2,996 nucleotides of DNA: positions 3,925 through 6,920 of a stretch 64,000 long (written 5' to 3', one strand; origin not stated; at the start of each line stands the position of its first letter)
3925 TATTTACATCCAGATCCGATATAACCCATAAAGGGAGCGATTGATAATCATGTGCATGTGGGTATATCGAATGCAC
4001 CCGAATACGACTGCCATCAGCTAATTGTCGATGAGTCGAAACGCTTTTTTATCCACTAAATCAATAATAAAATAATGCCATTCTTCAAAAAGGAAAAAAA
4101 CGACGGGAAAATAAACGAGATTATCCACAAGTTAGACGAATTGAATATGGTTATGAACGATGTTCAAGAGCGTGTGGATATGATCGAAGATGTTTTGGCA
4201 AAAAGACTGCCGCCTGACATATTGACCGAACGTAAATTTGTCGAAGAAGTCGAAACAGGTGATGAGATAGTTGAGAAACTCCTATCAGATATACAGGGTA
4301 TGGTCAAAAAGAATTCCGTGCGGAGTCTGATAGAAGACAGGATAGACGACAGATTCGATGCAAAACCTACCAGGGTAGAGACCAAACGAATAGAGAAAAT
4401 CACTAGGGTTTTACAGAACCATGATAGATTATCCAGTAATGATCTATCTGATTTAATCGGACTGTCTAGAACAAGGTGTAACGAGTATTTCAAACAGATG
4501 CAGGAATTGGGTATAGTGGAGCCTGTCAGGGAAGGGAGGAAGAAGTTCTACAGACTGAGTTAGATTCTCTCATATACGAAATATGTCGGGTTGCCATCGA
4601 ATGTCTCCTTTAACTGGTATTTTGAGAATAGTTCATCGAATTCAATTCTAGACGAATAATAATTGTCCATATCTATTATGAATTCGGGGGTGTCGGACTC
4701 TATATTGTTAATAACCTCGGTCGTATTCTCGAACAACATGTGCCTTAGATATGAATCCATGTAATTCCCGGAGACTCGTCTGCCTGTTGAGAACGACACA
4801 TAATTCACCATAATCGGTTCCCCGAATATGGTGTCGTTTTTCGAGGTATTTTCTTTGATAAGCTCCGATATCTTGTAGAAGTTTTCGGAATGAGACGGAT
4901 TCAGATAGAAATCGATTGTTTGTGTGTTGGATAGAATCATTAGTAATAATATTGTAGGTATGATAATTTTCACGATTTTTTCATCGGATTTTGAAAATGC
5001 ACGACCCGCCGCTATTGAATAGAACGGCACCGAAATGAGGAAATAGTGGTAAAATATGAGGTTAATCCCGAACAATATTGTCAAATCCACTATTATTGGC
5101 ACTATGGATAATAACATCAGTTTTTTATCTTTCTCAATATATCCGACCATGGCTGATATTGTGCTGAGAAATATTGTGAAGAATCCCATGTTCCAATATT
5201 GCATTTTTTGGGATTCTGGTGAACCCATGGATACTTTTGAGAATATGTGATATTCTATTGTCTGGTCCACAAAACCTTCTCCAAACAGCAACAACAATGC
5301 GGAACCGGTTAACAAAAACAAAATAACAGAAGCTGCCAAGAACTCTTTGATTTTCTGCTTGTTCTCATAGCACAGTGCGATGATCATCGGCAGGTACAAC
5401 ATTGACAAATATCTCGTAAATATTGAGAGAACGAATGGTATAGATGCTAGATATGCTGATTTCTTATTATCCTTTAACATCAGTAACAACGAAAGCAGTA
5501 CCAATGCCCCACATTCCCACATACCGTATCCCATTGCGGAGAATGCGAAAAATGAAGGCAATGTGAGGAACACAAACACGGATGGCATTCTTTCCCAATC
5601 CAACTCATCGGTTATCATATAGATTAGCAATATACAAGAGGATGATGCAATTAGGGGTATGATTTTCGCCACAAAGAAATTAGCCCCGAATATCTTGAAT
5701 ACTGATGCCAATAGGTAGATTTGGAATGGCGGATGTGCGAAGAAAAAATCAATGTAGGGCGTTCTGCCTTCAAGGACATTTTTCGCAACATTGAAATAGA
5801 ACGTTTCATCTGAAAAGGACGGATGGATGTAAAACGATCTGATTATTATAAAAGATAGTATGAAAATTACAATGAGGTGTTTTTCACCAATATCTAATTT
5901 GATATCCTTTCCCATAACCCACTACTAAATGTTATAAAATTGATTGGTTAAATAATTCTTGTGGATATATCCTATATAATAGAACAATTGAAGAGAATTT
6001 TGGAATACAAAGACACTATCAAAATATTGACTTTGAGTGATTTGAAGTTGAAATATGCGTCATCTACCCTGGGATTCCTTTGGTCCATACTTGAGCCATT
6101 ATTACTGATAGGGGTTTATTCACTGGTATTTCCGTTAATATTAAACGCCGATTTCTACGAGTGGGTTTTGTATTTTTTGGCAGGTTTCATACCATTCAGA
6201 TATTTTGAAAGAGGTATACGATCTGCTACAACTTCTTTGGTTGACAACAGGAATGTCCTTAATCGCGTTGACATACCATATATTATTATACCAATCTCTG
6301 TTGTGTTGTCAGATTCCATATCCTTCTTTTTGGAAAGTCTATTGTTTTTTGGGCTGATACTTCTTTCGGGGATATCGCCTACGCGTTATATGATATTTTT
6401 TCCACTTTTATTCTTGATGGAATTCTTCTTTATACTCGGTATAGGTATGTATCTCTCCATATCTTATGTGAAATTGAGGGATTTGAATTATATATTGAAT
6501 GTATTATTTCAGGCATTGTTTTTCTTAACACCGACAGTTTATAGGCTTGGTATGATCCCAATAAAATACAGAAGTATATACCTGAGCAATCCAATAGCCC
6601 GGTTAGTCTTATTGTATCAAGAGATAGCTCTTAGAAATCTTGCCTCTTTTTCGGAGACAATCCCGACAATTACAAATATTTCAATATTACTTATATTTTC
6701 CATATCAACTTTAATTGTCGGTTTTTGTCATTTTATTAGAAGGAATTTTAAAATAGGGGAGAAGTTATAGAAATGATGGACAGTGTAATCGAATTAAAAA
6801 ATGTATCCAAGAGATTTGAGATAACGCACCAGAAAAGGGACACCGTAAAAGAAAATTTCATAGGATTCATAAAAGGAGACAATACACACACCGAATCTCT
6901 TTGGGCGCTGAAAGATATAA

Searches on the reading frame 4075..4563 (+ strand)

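Call 7: search_protein_families(library=pfam, proteins=[window:4075-4563:+])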
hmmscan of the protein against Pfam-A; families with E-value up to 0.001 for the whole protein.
window:4075-4563:+ (162 aa): 5 families
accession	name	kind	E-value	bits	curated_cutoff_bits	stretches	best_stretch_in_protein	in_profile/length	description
PF13412.12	HTH_24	-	2.9e-09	36.8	21.9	1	108-149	7-48/48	Winged helix-turn-helix DNA-binding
PF22168.2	DIP2311-like_C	-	4.3e-05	24.2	27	1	119-161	20-62/63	Transcriptional regulator DIP2311-like, C-terminal domain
PF01978.25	TrmB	-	5.4e-05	23.4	25.6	0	115-160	19-63/68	Sugar-specific transcriptional regulator TrmB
PF05531.17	NPV_P10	-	6.2e-05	23.8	29.8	1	9-49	33-73/75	Nucleopolyhedrovirus P10 protein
PF13545.12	HTH_Crp_2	-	0.00017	21.9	27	1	118-155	22-57/70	Crp-like helix-turn-helix domain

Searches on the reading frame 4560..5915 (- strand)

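Call 7: search_protein_families(library=pfam, proteins=[window:4560-5915:-])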
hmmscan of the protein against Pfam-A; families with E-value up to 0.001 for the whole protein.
window:4560-5915:- (451 aa): 1 family
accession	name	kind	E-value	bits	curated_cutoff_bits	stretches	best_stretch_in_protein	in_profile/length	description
PF13231.12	PMT_2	-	2.3e-06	28.3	26.1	1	61-202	2-151/160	Dolichyl-phosphate-mannose-protein mannosyltransferase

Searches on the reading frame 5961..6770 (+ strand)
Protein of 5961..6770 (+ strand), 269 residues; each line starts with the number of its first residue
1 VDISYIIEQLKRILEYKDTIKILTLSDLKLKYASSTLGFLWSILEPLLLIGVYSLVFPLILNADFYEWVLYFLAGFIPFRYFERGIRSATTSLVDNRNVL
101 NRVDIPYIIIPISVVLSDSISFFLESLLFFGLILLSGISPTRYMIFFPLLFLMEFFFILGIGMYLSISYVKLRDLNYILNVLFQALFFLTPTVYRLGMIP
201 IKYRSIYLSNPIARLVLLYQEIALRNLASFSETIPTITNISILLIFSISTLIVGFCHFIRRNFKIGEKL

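Call 7: search_protein_families(library=pfam, proteins=[window:5961-6770:+])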
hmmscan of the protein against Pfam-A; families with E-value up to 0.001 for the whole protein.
window:5961-6770:+ (269 aa): 1 family
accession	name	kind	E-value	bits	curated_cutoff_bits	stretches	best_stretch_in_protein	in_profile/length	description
PF01061.29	ABC2_membrane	-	4.3e-08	33.4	26.9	1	20-214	3-201/211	ABC-2 type transporter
